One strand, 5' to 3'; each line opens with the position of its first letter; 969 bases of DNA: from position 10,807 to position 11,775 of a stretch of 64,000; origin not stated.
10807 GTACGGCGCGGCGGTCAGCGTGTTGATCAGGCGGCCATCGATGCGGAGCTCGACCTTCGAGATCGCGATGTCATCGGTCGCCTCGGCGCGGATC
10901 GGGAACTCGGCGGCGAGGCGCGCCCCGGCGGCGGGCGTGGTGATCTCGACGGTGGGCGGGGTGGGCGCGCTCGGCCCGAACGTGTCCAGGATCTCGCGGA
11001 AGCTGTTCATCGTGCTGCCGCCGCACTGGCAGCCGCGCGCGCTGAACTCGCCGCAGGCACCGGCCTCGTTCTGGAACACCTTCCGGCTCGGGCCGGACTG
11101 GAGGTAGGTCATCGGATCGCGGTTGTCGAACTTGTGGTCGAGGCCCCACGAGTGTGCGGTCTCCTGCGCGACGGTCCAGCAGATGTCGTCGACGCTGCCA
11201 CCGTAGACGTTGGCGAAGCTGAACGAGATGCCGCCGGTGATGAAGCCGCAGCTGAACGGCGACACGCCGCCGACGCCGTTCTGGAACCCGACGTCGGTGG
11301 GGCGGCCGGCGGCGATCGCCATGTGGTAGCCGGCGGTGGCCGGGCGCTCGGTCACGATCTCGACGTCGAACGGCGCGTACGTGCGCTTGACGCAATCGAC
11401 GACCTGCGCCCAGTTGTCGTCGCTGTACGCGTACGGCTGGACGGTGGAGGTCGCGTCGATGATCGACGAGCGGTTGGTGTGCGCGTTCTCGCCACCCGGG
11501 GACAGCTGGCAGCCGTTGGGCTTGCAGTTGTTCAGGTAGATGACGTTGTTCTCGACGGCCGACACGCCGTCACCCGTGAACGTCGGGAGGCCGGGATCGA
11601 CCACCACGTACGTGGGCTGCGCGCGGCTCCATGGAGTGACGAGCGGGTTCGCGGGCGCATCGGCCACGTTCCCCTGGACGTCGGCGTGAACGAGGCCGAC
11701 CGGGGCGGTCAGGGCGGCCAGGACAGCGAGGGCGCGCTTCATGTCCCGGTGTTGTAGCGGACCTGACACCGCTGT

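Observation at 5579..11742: Tandem triplication of secreted metzincin-like MYXO-CTERM proteins carrying a non-canonical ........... motif, co-oriented with DUF455 (ferritin-like) and ATP-grasp genes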

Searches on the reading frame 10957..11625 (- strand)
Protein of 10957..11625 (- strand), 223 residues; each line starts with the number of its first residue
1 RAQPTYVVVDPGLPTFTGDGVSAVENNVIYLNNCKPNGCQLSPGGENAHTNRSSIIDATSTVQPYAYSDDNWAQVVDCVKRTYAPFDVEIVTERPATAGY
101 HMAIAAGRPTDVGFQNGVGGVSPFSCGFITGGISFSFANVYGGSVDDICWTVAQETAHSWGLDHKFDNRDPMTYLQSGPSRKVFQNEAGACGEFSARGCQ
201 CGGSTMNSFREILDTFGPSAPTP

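Call 10: find_homologous_proteins(query=window:10957-11625:-, max_evalue=0.001)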
Query window:10957-11625:- (223 aa): 61 proteins with E <= 0.001 among 132 candidates.
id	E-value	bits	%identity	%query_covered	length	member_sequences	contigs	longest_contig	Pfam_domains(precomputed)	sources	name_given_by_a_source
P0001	2.3e-103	363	72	98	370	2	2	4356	-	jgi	jgi:uncharacterized protein (TIGR03382 family)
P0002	3.8e-97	342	69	100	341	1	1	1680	PF17957.8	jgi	-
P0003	1.3e-92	328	64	99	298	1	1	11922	-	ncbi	-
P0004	7.2e-80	286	59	97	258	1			-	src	-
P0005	8.1e-79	282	61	97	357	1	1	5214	PF17957.8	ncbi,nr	ncbi:MAG: Ig-like domain-containing protein, partial [Proteobacteria bacterium]|nr:Ig-like domain-co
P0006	1.4e-66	242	61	78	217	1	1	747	-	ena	-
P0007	1.1e-65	239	53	88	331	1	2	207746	-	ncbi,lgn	ncbi:MAG: hypothetical protein AB7O24_00990 [Kofleriaceae bacterium]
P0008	4.9e-65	237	52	88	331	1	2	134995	-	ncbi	ncbi:MAG: MYXO-CTERM sorting domain-containing protein [Kofleriaceae bacterium]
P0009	1.4e-60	223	81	55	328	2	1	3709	PF17957.8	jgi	jgi:hypothetical protein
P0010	7.5e-58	214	71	61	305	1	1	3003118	-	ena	-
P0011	4.1e-55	205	75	54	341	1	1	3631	PF17957.8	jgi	jgi:MYXO-CTERM domain-containing protein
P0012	1.1e-54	203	50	86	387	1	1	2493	PF17957.8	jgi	-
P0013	2.2e-54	202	45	97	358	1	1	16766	-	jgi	jgi:MYXO-CTERM domain-containing protein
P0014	1.1e-53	200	82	47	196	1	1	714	PF17957.8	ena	-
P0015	5.2e-53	198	47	89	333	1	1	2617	-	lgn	-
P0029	2.0e-47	180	47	96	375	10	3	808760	-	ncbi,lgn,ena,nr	ncbi:MAG: hypothetical protein KJZ91_30950 [Myxococcales bacterium]|nr:hypothetical protein [Myxococ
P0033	8.3e-44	168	45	96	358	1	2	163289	-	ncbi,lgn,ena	-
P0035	5.2e-43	165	43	86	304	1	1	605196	PF17957.8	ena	-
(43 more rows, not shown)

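Call 18: find_encoding_contigs(protein=P0007, flank=8000, max_places=3)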
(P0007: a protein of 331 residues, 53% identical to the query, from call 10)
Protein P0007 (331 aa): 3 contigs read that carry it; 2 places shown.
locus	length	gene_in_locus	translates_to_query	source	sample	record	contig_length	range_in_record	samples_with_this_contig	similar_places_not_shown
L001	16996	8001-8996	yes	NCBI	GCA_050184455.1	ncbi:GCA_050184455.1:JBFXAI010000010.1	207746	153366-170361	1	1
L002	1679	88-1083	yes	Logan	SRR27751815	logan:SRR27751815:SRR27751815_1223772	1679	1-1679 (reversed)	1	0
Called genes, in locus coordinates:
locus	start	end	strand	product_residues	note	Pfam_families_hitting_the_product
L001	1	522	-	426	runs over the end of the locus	PF01734:Patatin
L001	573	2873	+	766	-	PF00092:VWA (weak), PF13519:VWA_2, PF13768:VWA_3 (weak)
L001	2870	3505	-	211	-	PF08308:PEGA (weak)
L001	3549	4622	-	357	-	PF13801:Metal_resist (weak)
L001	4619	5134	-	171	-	-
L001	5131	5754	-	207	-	PF04542:Sigma70_r2, PF08281:Sigma70_r4_2, PF04545:Sigma70_r4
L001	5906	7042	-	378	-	PF00232:Glyco_hydro_1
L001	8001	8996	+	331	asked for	-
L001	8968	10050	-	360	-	PF00672:HAMP, PF00512:HisKA, PF02518:HATPase_c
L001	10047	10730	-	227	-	PF00072:Response_reg, PF00486:Trans_reg_C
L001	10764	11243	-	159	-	PF13801:Metal_resist (weak)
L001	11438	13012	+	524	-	PF13541:ChlI, PF00158:Sigma54_activat (faint), PF00493:MCM (faint), PF01078:Mg_chelatase, PF07728:AAA_5 (weak), PF13335:Mg_chelatase_C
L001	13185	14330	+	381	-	-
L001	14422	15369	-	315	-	PF04227:Indigoidine_A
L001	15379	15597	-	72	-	-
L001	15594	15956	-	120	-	-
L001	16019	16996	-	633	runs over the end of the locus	PF00691:OmpA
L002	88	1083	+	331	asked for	-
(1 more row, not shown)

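Call 20: find_encoding_contigs(protein=P0029, flank=8000, max_places=2)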
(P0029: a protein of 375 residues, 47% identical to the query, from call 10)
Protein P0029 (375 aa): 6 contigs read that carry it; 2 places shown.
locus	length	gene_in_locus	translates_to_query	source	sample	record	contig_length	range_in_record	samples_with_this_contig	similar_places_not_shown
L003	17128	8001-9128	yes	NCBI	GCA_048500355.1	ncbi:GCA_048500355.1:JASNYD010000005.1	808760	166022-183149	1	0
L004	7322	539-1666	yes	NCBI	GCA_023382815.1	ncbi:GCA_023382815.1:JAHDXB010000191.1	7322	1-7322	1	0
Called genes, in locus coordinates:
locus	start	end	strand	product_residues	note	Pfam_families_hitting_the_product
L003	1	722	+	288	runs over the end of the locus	PF00795:CN_hydrolase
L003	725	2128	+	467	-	PF01979:Amidohydro_1, PF07969:Amidohydro_3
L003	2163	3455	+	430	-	PF00202:Aminotran_3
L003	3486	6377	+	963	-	PF00069:Pkinase, PF07714:PK_Tyr_Ser-Thr, PF13424:TPR_12, PF24885:TPR_NPHP3, PF13374:TPR_10, PF13424:TPR_12, PF13374:TPR_10, PF13424:TPR_12, +5 more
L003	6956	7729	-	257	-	-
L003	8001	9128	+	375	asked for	-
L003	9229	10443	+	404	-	PF00180:Iso_dh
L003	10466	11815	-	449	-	PF00202:Aminotran_3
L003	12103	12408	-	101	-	-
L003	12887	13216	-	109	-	PF05635:23S_rRNA_IVP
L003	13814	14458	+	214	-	-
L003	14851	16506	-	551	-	PF00009:GTP_EFTU, PF01926:MMR_HSR1 (faint), PF22594:GTP-eEF1A_C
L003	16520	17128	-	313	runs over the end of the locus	PF01507:PAPS_reduct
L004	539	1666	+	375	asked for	-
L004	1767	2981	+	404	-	PF00180:Iso_dh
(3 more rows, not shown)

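Call 21: find_encoding_contigs(protein=P0010, flank=10000, max_places=2)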
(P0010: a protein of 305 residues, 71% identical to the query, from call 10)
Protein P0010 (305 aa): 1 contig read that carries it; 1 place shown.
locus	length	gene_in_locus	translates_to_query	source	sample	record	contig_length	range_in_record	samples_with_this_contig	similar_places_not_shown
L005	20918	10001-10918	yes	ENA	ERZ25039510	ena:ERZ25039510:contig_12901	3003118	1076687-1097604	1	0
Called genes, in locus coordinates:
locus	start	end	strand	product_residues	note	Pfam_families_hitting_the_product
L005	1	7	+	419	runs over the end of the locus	-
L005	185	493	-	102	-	-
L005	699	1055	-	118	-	-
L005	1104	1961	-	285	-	-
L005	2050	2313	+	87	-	-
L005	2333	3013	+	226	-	-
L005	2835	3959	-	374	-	PF00196:GerE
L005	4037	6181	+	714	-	PF13948:DUF4215 (weak)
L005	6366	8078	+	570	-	-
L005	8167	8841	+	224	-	PF02630:SCO1-SenC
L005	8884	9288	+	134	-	PF01699:Na_Ca_ex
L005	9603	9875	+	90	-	PF01699:Na_Ca_ex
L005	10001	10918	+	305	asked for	-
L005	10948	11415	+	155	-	-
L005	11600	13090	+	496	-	PF17957:Big_7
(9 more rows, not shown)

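Call 49: search_protein_representatives(alignment_id=A4)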
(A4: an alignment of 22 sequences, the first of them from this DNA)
Query: 22 sequences, 196 profile positions. Proteins with E-value up to 0.001 (for the whole library): 2994; up to 1e-10: 1828; up to 1e-30: 865. The best 150 are listed.
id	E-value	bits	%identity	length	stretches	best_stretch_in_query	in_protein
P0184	1.3e-109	380.5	-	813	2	5-195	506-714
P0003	9.2e-83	292.9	-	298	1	3-195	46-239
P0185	4.0e-81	287.5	-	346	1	3-195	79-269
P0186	5.2e-81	287.2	-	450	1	2-195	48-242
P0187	1.0e-80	286.2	-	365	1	2-195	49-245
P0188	2.8e-80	284.8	-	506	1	4-195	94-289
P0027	2.8e-78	278.3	-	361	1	5-196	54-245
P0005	3.0e-78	278.2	-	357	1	5-195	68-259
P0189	4.6e-78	277.5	-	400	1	4-195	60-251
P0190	8.2e-78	276.7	-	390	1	4-195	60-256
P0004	1.2e-77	276.2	-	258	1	3-194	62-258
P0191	1.4e-77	276.0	-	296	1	4-195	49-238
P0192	2.1e-77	275.4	-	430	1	5-195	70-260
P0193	2.7e-77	275.0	-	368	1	6-194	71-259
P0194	3.9e-77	274.5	-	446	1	3-196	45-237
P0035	1.6e-76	272.6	-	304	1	3-195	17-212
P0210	5.2e-73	261.1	-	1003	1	6-195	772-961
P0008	1.5e-72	259.6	-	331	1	5-195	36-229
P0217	1.1e-71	256.8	-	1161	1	4-195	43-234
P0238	1.3e-69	250.0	-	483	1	3-195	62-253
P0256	2.3e-67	242.6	-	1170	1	4-195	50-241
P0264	5.9e-67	241.3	-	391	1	4-195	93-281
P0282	1.6e-65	236.6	-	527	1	4-195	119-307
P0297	7.0e-65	234.5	-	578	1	4-196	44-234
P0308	2.6e-64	232.7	-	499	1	5-195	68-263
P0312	3.2e-64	232.4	-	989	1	4-195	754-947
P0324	2.4e-63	229.5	-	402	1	4-194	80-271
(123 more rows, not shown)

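Call 53: search_protein_families(library=pfam, proteins=[P0238, P0264, P0282, P0308, P0324, P0297, P0210, P0217, P0184, P0256], max_evalue=0.1)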
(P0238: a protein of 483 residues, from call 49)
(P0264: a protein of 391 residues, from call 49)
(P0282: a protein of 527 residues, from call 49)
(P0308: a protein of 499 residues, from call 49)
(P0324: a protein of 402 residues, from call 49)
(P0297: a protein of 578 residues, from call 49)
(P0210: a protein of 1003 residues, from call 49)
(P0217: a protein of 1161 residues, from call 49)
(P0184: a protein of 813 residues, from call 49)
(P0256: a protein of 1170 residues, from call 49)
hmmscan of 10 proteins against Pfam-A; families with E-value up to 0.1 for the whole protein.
P0238 (483 aa): 6 families
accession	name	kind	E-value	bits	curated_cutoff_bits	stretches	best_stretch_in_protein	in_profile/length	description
PF17957.7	Big_7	-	0.00013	23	24.1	1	279-315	1-37/70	Bacterial Ig domain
PF13582.12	Reprolysin_3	-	0.00045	21.2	22.4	1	151-200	75-122/123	Metallo-peptidase family M12B Reprolysin-like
PF00413.30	Peptidase_M10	-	0.0024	18.2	24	1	184-205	108-129/159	Matrixin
PF13583.11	Reprolysin_4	-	0.0089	16.1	22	1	176-203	131-154/203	Metallo-peptidase family M12B Reprolysin-like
PF16313.11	DUF4953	-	0.079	12.6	24.2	0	186-202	15-31/316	Met-zincin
PF13688.12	Reprolysin_5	-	0.085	13.5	27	0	184-201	141-158/196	Metallo-peptidase family M12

P0264 (391 aa): 6 families
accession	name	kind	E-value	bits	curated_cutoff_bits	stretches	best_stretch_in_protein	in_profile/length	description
PF17957.7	Big_7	-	4e-08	34.2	24.1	1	295-371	1-70/70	Bacterial Ig domain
PF13688.12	Reprolysin_5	-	0.0004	21.1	27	1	149-242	92-169/196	Metallo-peptidase family M12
PF13583.11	Reprolysin_4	-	0.0011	19.1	22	1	204-231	127-154/203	Metallo-peptidase family M12B Reprolysin-like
PF13582.12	Reprolysin_3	-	0.0023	18.9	22.4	1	160-228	59-122/123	Metallo-peptidase family M12B Reprolysin-like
PF00413.30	Peptidase_M10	-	0.016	15.5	24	1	216-230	112-126/159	Matrixin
PF16313.11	DUF4953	-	0.032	13.9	24.2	1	216-230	17-31/316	Met-zincin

P0282 (527 aa): 13 families
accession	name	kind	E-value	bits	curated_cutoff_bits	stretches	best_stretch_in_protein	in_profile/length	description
PF17957.7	Big_7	-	2.5e-19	70.1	24.1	2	431-507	1-70/70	Bacterial Ig domain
PF15418.12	DUF4625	-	2.5e-05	25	27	0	424-467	6-54/131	Domain of unknown function (DUF4625)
PF13582.12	Reprolysin_3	-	0.00018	22.5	22.4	1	173-254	45-122/123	Metallo-peptidase family M12B Reprolysin-like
PF13583.11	Reprolysin_4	-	0.00054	20.1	22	1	232-257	129-154/203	Metallo-peptidase family M12B Reprolysin-like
PF06832.18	BiPBP_C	-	0.00062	20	26.8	0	320-369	6-55/90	Penicillin-Binding Protein C-terminus Family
PF19077.6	Big_13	-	0.0013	19.6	27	1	458-526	36-100/102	Bacterial Ig-like domain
PF13688.12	Reprolysin_5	-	0.0032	18.2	27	1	229-255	132-158/196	Metallo-peptidase family M12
PF00413.30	Peptidase_M10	-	0.0042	17.4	24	1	240-259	110-129/159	Matrixin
PF16313.11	DUF4953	-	0.0064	16.2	24.2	1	241-256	16-31/316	Met-zincin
PF13574.12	Reprolysin_2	-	0.011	16.1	27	1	236-263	123-147/195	Metallo-peptidase family M12B Reprolysin-like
PF00801.26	PKD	-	0.021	15.3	23.5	0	441-522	8-78/80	PKD domain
PF01400.30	Astacin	-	0.04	14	22.5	1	238-264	78-104/189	Astacin (Peptidase family M12A)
PF01835.25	MG2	-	0.056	14.3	32.8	0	461-524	32-96/96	MG2 domain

P0308 (499 aa): 13 families
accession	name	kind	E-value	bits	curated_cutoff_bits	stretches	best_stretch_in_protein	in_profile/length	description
PF17957.7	Big_7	-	4.1e-14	53.4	24.1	1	297-367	1-59/70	Bacterial Ig domain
PF13574.12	Reprolysin_2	-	2.8e-05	24.5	27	1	78-216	17-147/195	Metallo-peptidase family M12B Reprolysin-like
PF13583.11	Reprolysin_4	-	3.6e-05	23.9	22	1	154-215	104-155/203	Metallo-peptidase family M12B Reprolysin-like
PF13582.12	Reprolysin_3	-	9.7e-05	23.3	22.4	1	134-204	59-122/123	Metallo-peptidase family M12B Reprolysin-like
PF00413.30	Peptidase_M10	-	0.00011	22.5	24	1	168-207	88-127/159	Matrixin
PF19077.6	Big_13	-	0.00051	20.9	27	0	456-495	59-97/102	Bacterial Ig-like domain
PF13688.12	Reprolysin_5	-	0.0011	19.7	27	1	160-229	109-181/196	Metallo-peptidase family M12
PF16313.11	DUF4953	-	0.0018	17.9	24.2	1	189-206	14-31/316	Met-zincin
PF17936.7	Big_6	-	0.0041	17.8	27.6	0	456-494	43-78/83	Bacterial Ig domain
PF09136.16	Glucodextran_B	-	0.017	15.4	27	0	457-495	44-78/83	Glucodextranase, domain B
PF12388.14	Peptidase_M57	-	0.025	14.7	21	1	184-205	128-150/212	Dual-action HEIGH metallo-peptidase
PF06262.17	Zincin_1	-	0.07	13.5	22.4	0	177-207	62-92/97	Zincin-like metallopeptidase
PF01400.30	Astacin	-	0.071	13.2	22.5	0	187-214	77-104/189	Astacin (Peptidase family M12A)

P0324 (402 aa): 9 families
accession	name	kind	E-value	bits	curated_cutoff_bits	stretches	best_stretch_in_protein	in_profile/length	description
PF13582.12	Reprolysin_3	-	9.6e-06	26.6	22.4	1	155-219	65-122/123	Metallo-peptidase family M12B Reprolysin-like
PF00413.30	Peptidase_M10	-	0.00012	22.5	24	1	196-239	101-145/159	Matrixin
PF13583.11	Reprolysin_4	-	0.0022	18.1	22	1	173-222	108-154/203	Metallo-peptidase family M12B Reprolysin-like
PF13688.12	Reprolysin_5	-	0.0024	18.6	27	1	180-240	114-164/196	Metallo-peptidase family M12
PF16313.11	DUF4953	-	0.0086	15.7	24.2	1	201-221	11-31/316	Met-zincin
PF17957.7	Big_7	-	0.016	16.3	24.1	1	307-343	1-37/70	Bacterial Ig domain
PF13574.12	Reprolysin_2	-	0.023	15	27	1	166-239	88-147/195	Metallo-peptidase family M12B Reprolysin-like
PF05842.16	Euplotes_phero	-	0.033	15.2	25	0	220-269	36-85/134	Euplotes octocarinatus mating pheromone protein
PF01421.25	Reprolysin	-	0.062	13.7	20.8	0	173-222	103-150/200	Reprolysin (M12B) family zinc metalloprotease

P0297 (578 aa): 3 families
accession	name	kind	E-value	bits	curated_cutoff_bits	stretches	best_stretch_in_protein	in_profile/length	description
PF13582.12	Reprolysin_3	-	0.0025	18.8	22.4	1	134-181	76-122/123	Metallo-peptidase family M12B Reprolysin-like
PF13688.12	Reprolysin_5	-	0.056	14.1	27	0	162-183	138-159/196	Metallo-peptidase family M12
PF13574.12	Reprolysin_2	-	0.061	13.6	27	0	164-195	124-153/195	Metallo-peptidase family M12B Reprolysin-like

P0210 (1003 aa): 9 families
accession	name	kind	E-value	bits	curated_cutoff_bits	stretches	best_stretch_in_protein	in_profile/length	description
PF13620.12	CarboxypepD_reg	-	1.2e-44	150.9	32.3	5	27-92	2-66/82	Carboxypeptidase regulatory-like domain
PF13715.12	CarbopepD_reg_2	-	1.2e-17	64.1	32.2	1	29-85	3-55/88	CarboxypepD_reg-like domain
PF17210.9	SdrD_B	-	6.4e-15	55.8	29.7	1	349-393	22-65/112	SdrD B-like domain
PF17802.7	SpaA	-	7.9e-09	36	23.1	0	347-391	12-57/91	Prealbumin-like fold domain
PF09430.16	EMC7_beta-sandw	-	3.4e-05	24.5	26.6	0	362-392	14-45/122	ER membrane protein complex subunit 7, beta-sandwich domain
PF17936.7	Big_6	-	0.0024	18.5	27.6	1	672-698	23-49/83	Bacterial Ig domain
PF11974.14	bMG3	-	0.0026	18.1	34.9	0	662-700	19-57/103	Bacterial alpha-2-macroglobulin MG3 domain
PF07210.18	DUF1416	-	0.0037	17.6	23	0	337-393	21-73/97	Protein of unknown function (DUF1416)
PF00775.27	Dioxygenase_C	-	0.068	13.1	27.3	0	367-391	75-99/182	Dioxygenase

P0217 (1161 aa): 2 families
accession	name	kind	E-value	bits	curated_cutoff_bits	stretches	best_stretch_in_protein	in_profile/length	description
PF17957.7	Big_7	-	2.3e-08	35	24.1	1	243-307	1-68/70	Bacterial Ig domain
PF15780.11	ASH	-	0.00055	20.5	27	1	430-518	5-93/98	Abnormal spindle-like microcephaly-assoc'd, ASPM-SPD-2-Hydin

P0184 (813 aa): 3 families
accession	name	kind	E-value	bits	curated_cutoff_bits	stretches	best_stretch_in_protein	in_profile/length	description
PF17957.7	Big_7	-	1.3e-13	51.9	24.1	2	722-776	1-58/70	Bacterial Ig domain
PF13583.11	Reprolysin_4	-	0.00034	20.8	22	1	132-183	120-164/203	Metallo-peptidase family M12B Reprolysin-like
PF13688.12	Reprolysin_5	-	0.016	15.9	27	0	108-187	103-180/196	Metallo-peptidase family M12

P0256 (1170 aa): 4 families
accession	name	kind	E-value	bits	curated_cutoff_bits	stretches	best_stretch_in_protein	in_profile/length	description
PF17957.7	Big_7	-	3.2e-10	41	24.1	1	250-316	1-70/70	Bacterial Ig domain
PF15780.11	ASH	-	0.00018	22.1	27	0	445-525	13-90/98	Abnormal spindle-like microcephaly-assoc'd, ASPM-SPD-2-Hydin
PF21226.3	MalQ_N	-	0.013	16.3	24.1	0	286-326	46-86/91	MalQ N-terminal beta sandwich domain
PF12371.14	TMEM131_like_N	-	0.05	14.3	28.8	0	648-722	1-72/84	Transmembrane protein 131-like N-terminal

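Call 56: list_cluster_members(proteins=[P0238, P0264, P0282, P0308, P0324, P0210, P0312, P0217, P0186, P0188])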
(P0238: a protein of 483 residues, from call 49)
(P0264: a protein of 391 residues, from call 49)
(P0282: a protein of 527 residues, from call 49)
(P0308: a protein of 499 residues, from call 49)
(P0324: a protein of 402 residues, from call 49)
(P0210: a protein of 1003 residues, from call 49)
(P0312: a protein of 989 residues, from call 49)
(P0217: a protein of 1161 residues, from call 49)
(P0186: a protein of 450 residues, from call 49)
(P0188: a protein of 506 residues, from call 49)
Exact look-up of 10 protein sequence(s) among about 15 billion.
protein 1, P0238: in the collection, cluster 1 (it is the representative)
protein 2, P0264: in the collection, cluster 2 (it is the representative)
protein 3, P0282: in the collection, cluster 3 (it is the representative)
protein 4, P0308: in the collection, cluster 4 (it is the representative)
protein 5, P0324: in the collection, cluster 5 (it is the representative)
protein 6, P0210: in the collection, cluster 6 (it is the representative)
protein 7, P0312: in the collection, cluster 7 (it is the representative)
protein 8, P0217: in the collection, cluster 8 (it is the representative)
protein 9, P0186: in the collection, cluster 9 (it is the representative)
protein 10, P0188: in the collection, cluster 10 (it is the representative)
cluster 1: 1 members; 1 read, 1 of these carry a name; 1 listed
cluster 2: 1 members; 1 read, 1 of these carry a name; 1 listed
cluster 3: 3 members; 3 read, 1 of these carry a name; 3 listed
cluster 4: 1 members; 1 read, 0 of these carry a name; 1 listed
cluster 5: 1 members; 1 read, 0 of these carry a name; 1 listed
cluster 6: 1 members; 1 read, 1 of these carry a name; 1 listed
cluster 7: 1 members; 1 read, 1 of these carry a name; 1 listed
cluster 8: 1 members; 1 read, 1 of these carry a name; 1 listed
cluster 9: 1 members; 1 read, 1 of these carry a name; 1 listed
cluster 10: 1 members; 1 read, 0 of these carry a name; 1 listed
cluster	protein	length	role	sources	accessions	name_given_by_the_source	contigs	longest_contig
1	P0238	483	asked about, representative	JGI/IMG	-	hypothetical protein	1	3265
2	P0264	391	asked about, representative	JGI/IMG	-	hypothetical protein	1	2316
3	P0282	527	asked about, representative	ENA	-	-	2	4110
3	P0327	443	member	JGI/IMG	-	hypothetical protein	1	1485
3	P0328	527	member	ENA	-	-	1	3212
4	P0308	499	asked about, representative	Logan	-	-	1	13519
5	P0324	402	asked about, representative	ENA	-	-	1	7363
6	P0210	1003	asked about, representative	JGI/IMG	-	hypothetical protein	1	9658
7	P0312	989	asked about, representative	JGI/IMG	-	hypothetical protein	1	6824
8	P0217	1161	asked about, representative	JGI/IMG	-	MYXO-CTERM domain-containing protein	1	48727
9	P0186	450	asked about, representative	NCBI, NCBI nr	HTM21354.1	MAG TPA: Ig-like domain-containing protein [Kofleriaceae bacterium] | Ig-like domain-containing protein [Kofleriaceae bacterium]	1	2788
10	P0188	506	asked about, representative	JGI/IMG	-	-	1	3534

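Call 73: find_encoding_contigs(protein=P0033, flank=7000, max_places=1)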
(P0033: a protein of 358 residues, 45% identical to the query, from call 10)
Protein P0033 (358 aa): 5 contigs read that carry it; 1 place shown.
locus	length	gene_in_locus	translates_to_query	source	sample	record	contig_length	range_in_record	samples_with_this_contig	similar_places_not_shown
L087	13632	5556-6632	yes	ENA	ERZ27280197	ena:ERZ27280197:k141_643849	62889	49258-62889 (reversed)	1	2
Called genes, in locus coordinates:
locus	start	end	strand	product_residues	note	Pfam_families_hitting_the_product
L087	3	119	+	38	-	?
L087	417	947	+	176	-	PF13689:DUF4154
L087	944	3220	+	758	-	PF17152:CHASE8, PF00672:HAMP, PF00989:PAS (weak), PF00512:HisKA, PF02518:HATPase_c, PF00072:Response_reg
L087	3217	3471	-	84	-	-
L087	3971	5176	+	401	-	-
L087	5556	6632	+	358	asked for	-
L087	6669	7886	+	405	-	PF00180:Iso_dh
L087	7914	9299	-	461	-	PF00202:Aminotran_3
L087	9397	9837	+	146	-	PF00072:Response_reg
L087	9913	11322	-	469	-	PF00072:Response_reg, PF00158:Sigma54_activat, PF14532:Sigma54_activ_2, PF07728:AAA_5, PF25601:AAA_lid_14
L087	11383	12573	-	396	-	PF00072:Response_reg, PF02518:HATPase_c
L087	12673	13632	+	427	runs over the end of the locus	PF00069:Pkinase, PF07714:PK_Tyr_Ser-Thr, PF03109:ABC1 (weak), PF01163:RIO1 (weak)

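Call 74: find_encoding_contigs(protein=P0035, flank=7000, max_places=1)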
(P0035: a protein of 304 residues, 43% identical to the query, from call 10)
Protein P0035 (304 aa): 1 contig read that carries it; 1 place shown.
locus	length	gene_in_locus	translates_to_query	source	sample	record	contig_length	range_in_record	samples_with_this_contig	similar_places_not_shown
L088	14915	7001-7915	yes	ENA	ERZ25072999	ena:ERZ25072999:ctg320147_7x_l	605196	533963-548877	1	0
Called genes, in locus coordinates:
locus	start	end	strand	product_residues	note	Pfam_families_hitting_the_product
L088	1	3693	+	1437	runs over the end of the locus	PF00069:Pkinase, PF07714:PK_Tyr_Ser-Thr, PF13191:AAA_16, PF07719:TPR_2 (faint), PF13424:TPR_12 (weak)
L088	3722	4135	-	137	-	-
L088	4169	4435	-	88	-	-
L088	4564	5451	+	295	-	PF04018:VCA0040-like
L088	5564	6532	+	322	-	PF01699:Na_Ca_ex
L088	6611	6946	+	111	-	PF01451:LMWPc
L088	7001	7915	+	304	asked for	PF17957:Big_7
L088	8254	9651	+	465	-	PF17957:Big_7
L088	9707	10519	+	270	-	PF04305:DUF455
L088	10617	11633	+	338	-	-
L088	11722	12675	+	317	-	-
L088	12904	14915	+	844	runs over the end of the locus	-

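Call 75: find_encoding_contigs(protein=P0008, flank=7000, max_places=1)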
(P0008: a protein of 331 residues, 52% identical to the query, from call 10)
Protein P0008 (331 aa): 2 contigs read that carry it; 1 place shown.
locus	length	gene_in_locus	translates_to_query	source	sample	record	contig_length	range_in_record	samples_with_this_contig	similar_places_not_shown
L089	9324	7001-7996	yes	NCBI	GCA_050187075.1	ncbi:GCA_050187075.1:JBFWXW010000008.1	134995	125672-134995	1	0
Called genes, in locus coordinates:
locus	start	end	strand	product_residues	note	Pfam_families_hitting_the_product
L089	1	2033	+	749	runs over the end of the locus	PF00092:VWA (weak), PF13519:VWA_2, PF13768:VWA_3 (weak)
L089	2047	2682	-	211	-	PF08308:PEGA (weak)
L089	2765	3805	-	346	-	-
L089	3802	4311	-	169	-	-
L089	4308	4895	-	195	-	PF04542:Sigma70_r2, PF08281:Sigma70_r4_2, PF04545:Sigma70_r4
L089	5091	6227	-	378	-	PF00232:Glyco_hydro_1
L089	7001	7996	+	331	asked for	-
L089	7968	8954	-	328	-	PF00672:HAMP, PF00512:HisKA, PF13581:HATPase_c_2 (faint), PF02518:HATPase_c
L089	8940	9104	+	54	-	-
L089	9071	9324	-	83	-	PF00486:Trans_reg_C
